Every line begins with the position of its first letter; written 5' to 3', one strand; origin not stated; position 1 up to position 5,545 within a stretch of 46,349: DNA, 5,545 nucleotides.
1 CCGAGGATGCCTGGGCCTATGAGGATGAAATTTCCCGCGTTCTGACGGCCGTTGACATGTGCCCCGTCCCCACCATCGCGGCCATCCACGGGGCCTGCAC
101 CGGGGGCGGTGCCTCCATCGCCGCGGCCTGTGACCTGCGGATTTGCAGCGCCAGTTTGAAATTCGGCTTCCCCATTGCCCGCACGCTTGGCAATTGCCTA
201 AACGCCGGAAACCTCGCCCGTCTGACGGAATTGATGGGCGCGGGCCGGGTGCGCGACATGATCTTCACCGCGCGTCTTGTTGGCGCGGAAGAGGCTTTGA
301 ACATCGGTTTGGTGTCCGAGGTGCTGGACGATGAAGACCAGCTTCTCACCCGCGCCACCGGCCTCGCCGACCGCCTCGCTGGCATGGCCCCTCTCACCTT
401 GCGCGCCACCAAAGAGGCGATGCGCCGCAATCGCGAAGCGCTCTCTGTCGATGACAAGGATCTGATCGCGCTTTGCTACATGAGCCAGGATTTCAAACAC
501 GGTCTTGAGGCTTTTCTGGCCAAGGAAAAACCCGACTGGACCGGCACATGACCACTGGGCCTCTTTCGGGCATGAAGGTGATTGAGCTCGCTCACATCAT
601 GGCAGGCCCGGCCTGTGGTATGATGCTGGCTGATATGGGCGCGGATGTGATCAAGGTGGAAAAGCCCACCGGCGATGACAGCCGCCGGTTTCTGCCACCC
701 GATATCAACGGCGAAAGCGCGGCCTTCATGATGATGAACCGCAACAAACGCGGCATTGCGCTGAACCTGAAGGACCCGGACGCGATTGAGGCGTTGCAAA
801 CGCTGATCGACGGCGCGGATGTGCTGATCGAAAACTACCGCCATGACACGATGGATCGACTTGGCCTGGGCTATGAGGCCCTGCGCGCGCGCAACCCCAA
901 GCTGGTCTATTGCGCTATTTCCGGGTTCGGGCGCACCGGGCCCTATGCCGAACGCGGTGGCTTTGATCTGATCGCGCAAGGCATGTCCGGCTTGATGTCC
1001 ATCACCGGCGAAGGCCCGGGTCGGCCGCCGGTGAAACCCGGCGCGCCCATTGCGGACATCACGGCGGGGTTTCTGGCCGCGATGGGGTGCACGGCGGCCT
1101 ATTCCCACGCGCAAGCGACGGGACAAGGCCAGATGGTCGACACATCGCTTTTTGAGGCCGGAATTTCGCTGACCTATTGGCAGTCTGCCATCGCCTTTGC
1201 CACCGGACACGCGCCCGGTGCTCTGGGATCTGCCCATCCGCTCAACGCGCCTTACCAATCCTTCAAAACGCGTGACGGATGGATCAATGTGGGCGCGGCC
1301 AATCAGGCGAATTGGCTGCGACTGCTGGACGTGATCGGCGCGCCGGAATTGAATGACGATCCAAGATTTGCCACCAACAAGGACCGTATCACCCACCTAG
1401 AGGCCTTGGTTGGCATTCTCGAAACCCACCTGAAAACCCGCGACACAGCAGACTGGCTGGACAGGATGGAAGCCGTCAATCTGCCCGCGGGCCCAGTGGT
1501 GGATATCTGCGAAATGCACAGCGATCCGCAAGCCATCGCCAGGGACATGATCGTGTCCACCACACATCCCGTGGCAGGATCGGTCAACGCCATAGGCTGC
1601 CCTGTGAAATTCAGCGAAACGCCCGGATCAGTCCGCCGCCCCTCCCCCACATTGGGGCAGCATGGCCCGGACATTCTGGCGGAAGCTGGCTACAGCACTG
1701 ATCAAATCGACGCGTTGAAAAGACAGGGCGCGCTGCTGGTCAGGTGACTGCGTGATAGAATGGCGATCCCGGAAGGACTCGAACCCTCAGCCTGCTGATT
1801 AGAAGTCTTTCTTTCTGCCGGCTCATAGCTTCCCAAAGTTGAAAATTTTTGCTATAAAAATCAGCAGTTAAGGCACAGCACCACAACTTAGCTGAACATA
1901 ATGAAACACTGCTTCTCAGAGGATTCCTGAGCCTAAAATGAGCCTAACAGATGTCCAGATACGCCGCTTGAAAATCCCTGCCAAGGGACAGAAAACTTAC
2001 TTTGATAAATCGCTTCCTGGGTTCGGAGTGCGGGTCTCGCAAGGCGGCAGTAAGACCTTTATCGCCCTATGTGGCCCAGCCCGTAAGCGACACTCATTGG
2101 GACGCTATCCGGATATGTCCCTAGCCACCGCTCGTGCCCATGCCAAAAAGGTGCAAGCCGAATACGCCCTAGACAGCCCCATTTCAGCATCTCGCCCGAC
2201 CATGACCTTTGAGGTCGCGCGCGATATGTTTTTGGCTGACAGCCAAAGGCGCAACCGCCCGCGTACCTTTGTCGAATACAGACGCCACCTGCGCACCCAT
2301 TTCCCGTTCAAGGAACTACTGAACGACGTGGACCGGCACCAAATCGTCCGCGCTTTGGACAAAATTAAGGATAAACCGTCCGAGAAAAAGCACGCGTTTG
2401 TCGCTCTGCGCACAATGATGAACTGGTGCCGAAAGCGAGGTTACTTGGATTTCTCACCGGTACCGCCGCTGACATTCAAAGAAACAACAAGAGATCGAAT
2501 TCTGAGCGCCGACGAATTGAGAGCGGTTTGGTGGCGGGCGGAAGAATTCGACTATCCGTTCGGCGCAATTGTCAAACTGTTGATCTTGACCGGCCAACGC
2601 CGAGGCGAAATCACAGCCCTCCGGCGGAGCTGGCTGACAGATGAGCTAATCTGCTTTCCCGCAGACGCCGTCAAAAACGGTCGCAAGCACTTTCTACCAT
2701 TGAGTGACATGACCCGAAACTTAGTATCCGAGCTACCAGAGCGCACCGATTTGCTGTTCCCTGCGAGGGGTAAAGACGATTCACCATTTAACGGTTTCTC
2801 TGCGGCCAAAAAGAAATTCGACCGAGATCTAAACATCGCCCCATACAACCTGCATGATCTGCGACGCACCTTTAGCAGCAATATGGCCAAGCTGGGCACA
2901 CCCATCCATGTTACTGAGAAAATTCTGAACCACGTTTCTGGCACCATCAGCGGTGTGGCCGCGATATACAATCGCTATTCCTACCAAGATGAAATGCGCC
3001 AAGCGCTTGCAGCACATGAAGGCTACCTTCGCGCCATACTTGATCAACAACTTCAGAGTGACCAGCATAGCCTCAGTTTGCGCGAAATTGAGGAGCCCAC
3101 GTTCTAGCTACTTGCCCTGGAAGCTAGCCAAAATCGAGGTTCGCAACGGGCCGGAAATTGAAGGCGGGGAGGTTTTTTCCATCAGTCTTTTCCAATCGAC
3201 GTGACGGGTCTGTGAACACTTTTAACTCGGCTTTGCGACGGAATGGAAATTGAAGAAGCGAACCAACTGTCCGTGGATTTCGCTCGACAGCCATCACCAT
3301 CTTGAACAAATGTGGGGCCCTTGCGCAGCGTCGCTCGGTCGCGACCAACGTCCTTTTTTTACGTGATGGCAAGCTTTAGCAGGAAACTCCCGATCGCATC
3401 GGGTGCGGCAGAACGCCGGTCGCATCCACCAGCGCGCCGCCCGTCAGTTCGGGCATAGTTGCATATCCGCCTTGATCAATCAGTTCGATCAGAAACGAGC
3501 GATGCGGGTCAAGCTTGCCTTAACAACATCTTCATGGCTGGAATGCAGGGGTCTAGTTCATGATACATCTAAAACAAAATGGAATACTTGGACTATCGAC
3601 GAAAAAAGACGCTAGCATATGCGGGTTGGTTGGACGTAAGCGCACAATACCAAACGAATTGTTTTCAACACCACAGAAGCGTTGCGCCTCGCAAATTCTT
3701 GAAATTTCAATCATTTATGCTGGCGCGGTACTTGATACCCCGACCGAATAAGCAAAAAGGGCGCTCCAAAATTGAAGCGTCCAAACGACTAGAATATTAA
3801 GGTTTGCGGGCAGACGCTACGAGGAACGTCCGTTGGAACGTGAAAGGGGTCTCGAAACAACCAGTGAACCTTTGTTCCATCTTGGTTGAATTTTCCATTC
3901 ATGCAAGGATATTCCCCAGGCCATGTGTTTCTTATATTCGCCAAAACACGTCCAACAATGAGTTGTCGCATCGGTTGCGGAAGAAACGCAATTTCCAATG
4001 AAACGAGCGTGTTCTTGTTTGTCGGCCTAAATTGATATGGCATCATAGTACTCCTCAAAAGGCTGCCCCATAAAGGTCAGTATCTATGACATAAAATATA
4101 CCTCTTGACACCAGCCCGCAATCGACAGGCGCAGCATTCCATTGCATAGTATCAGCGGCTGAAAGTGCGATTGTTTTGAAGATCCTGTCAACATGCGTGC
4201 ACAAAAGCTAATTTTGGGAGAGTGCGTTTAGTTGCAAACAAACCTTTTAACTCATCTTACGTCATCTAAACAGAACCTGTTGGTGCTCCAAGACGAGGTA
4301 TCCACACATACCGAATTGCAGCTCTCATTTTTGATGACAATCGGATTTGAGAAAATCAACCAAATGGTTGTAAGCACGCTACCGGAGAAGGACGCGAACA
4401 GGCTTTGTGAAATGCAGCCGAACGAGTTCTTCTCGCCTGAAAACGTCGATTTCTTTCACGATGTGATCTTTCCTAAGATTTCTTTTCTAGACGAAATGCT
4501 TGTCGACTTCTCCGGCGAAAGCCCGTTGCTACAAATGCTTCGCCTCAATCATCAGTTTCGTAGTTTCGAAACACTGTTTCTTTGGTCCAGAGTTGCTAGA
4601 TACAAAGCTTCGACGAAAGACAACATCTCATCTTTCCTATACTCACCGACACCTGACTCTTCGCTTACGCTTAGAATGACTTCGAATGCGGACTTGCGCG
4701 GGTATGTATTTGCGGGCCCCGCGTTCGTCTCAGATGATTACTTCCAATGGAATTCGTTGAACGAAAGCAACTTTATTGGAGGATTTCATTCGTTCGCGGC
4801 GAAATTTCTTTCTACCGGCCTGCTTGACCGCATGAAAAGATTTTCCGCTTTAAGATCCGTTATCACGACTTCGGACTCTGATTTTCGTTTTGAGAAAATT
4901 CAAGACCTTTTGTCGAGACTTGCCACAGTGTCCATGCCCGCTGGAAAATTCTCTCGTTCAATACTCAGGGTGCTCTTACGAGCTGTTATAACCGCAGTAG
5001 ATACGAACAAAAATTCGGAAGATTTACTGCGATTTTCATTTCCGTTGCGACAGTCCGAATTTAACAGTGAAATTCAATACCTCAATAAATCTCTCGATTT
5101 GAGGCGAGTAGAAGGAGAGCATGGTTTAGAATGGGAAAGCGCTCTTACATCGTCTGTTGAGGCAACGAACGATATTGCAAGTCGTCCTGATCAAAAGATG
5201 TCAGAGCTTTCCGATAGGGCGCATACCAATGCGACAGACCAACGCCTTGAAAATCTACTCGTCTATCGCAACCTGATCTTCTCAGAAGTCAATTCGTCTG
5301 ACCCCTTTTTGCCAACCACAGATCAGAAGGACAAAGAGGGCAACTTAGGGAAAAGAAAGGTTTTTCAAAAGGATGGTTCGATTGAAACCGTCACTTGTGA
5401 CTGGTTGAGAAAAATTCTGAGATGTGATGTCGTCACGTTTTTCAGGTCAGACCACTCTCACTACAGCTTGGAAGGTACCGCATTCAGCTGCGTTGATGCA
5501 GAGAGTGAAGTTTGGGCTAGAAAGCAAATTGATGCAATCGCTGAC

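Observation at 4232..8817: RES toxin / MbcA-ParS antitoxin pair wired to a dedicated two-component phosphorelay (kinase, REC-antitoxin fusion, RES)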

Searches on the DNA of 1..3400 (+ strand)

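Call 94: search_dna_similar(query=window:1-3400:+, collection=plasmids, mode=distant, max_rows=10)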
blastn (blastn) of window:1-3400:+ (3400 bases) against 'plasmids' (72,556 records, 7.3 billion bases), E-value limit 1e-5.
Records with a match: 98; places in all: 120; records where one place covers at least 80% of the query: 0.
Best place of each record, by identity: 90-95% 1; 80-90% 2; 60-80% 95.
By first word of the organism name: Caballeronia 10; Cupriavidus 9; Paracoccus 9; Azospirillum 9; Rhizobium 7; Burkholderia 4; Variovorax 4; Paraburkholderia 4; Novosphingobium 4; Shinella 4; and 26 more.
By predicted mobility (MOB-suite, as given by PLSDB): non-mobilizable 72; conjugative 14; mobilizable 12.
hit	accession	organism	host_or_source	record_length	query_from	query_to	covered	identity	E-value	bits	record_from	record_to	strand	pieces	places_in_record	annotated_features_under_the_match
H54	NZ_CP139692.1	Limimaricola variabilis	Bacterial Culture,hydrothermal vent ...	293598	60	1693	48%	72.5%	0e+0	902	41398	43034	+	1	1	CoA transferase | enoyl-CoA hydratase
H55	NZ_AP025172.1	Cupriavidus sp. P-10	-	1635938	582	1415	25%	68.0%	8e-65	257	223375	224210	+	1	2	none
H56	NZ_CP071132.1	Caballeronia sp. M1242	Homo sapiens,ETA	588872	557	1306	22%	68.4%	1e-62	251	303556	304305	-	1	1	CoA transferase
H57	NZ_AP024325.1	Caballeronia sp. NK8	-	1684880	557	1305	22%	67.7%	8e-59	238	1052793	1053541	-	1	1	none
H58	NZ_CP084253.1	Caballeronia sp. Sq4a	Anasa tristis,Cell culture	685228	567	1306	22%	68.4%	8e-65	258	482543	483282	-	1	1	CoA transferase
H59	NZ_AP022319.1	Burkholderia sp. THE68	Togo hemipterus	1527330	557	1306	22%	67.4%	1e-55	226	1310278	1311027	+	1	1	none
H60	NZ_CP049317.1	Caballeronia sp. SBC2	whole organism,soil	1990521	578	1306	21%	67.5%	9e-52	214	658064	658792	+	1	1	none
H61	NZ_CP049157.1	Caballeronia sp. SBC1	whole organism,soil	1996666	578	1306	21%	67.5%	9e-52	214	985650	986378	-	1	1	none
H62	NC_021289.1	Caballeronia insecticola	-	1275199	569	1305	22%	66.4%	1e-42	184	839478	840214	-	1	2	none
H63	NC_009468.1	Acidiphilium cryptum JF-5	-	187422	552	1257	21%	69.0%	7e-66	260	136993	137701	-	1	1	CoA transferase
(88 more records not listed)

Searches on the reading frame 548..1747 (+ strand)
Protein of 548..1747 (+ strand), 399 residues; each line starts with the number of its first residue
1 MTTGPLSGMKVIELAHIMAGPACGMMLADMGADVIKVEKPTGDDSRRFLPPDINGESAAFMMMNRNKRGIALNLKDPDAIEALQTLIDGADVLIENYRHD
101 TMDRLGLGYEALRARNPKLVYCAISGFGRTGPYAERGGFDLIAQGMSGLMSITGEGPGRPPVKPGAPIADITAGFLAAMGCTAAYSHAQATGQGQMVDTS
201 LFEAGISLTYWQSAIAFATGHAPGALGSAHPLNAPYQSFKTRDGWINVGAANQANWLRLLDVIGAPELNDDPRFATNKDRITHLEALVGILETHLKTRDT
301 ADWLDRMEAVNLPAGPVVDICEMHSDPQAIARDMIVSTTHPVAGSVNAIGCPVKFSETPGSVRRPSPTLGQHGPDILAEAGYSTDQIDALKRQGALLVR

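Call 16: search_protein_families(library=pfam, proteins=[window:548-1747:+], max_evalue=0.001)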
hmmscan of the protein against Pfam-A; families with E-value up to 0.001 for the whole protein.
window:548-1747:+ (399 aa): 1 family
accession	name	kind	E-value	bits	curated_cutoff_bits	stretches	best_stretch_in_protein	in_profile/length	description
PF02515.22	CoA_transf_3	-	9.1e-133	443.3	23.3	1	6-372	1-365/366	CoA-transferase family III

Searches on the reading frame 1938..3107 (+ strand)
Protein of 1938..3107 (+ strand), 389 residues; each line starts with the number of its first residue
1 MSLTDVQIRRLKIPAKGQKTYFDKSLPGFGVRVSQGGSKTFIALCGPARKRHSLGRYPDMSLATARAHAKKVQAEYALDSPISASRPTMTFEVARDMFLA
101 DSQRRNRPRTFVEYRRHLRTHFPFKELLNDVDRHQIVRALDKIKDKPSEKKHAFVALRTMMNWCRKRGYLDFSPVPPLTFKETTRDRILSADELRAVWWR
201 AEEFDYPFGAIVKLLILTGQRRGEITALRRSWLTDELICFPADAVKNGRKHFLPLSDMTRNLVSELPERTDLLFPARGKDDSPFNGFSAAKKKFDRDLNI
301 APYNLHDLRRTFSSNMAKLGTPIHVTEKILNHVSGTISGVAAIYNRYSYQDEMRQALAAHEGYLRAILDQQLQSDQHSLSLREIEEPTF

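Call 16: search_protein_families(library=pfam, proteins=[window:1938-3107:+], max_evalue=0.001)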
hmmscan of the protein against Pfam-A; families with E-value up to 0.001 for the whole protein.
window:1938-3107:+ (389 aa): 2 families
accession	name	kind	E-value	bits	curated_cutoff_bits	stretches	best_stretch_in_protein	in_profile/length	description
PF00589.27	Phage_integrase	-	4.7e-13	49.7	27.1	1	200-346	14-167/172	Phage integrase family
PF13356.12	Arm-DNA-bind_3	-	6.3e-12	45.9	27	1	3-79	1-73/83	Arm DNA-binding domain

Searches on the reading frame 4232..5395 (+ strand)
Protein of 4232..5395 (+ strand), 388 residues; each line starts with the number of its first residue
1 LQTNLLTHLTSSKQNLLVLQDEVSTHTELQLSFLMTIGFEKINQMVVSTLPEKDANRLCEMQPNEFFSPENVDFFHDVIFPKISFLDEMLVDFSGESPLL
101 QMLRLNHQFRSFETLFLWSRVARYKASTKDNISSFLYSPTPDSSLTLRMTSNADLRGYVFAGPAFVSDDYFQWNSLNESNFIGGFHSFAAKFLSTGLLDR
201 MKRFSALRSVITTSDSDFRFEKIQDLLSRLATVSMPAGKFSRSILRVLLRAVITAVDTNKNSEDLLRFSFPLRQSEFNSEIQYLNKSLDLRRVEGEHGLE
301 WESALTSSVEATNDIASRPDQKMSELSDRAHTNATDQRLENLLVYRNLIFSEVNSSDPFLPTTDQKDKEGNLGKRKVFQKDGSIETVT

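Call 92: search_solved_structures(query=A8, max_evalue=10, show_alignments=2)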
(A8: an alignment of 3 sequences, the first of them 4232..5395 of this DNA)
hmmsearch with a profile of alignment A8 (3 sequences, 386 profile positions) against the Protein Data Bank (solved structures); distinct sequences matched with E-value up to 10: 3.
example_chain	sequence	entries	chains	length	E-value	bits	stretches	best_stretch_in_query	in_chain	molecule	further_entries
1jbg_A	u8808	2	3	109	0.37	12.7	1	24-91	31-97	transcription activator of multidrug-efflux transporter genes mta | transcription activator MtaN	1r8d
7f00_A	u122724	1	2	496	1.4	10.8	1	62-98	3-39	UPF0371 protein SPRM200_0309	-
1few_A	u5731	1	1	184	9.6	8.1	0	249-322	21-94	SECOND MITOCHONDRIA-DERIVED ACTIVATOR OF CASPASES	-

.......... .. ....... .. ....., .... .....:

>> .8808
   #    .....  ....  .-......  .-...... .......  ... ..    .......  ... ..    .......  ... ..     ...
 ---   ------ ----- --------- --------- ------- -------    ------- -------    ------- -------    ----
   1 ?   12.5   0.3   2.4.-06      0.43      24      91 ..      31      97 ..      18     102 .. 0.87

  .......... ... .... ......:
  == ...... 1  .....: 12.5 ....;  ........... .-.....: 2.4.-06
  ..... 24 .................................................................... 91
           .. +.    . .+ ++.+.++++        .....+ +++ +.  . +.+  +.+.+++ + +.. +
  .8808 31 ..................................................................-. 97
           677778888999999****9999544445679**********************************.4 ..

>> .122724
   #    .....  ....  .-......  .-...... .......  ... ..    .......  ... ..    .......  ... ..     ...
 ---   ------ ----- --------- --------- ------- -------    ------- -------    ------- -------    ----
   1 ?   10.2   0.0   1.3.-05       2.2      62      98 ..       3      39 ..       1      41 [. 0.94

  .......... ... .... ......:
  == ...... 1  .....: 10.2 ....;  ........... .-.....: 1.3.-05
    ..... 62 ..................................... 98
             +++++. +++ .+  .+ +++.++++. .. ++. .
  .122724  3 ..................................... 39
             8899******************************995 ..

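Call 104: search_protein_families(library=pfam, proteins=[window:4232-5368:+], max_evalue=1)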
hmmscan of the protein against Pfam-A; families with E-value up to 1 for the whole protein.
window:4232-5368:+ (379 aa): 0 families

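Call 110: search_dna_similar(query=window:4232-5395:+, collection=plasmids, mode=protein, max_evalue=1, max_rows=10)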
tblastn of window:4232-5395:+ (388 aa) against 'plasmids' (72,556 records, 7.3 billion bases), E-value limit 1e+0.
No match.
